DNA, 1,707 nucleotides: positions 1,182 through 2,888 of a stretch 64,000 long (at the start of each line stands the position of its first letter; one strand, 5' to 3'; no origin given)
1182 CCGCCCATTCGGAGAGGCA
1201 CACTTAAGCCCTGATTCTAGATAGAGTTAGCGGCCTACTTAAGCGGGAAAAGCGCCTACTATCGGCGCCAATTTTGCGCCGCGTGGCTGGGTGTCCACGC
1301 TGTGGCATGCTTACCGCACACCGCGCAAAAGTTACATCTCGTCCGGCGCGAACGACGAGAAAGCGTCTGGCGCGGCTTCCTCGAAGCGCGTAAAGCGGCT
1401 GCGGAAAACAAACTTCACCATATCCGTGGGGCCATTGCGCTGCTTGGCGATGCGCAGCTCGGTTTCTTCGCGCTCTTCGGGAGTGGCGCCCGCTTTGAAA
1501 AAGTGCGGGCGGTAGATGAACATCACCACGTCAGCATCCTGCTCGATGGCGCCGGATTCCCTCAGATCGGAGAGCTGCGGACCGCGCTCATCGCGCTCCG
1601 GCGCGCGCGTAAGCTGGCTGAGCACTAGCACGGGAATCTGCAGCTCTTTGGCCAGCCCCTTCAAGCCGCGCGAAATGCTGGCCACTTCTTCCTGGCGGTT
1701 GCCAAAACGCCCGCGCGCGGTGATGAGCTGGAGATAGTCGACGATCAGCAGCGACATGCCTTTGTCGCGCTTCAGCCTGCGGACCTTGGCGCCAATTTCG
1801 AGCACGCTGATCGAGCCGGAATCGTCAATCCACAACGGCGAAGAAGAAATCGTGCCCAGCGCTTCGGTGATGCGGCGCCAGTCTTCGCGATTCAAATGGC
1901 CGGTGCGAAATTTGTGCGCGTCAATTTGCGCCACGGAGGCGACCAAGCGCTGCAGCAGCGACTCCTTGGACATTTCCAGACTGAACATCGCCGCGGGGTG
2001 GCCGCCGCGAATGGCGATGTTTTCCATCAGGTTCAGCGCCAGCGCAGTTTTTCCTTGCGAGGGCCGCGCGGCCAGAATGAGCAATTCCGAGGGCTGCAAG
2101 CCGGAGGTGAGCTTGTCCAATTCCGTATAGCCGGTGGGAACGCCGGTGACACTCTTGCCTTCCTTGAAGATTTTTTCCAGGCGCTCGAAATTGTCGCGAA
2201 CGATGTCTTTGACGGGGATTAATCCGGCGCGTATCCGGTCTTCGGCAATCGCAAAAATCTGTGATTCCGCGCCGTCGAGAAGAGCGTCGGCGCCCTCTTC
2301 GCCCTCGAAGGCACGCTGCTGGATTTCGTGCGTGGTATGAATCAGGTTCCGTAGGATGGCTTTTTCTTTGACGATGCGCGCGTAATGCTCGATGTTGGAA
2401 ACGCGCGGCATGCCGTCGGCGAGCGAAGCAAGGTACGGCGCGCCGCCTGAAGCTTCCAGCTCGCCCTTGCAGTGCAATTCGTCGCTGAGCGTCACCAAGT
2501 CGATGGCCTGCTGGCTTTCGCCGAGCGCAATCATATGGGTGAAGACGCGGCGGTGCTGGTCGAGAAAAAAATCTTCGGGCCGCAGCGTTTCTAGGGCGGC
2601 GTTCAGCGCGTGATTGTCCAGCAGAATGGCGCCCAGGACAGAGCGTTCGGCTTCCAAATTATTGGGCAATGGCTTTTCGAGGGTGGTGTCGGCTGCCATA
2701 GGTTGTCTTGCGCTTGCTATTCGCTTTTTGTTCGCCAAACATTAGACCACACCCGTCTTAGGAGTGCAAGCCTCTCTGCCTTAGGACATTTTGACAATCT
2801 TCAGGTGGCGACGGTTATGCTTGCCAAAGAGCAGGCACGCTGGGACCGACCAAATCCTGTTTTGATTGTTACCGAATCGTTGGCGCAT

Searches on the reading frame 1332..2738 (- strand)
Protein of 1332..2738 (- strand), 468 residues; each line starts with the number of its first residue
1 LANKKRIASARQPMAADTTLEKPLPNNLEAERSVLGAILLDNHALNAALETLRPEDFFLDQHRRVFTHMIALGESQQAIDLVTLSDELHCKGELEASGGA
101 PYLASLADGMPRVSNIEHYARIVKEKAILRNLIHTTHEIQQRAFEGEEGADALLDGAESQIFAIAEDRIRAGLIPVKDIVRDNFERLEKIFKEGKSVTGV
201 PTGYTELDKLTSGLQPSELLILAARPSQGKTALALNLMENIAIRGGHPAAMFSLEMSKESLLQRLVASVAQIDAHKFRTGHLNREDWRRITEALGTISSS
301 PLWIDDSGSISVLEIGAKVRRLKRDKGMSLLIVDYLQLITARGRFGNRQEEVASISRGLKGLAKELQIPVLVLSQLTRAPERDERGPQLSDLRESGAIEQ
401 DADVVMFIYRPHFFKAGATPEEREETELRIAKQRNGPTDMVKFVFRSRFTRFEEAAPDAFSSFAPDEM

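Call 17: search_protein_families(library=pfam, proteins=[window:1332-2738:-], max_evalue=0.00001)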
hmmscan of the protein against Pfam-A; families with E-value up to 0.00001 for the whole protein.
window:1332-2738:- (468 aa): 3 families
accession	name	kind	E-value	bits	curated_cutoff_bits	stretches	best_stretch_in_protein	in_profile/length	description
PF03796.21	DnaB_C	-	2e-98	329.3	27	1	199-454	1-255/255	DnaB-like helicase C terminal domain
PF00772.26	DnaB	-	4.3e-32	110.7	23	1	24-125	2-103/103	DnaB-like helicase N terminal domain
PF13481.12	AAA_25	-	5.5e-11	42.9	27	1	204-376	19-190/195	AAA domain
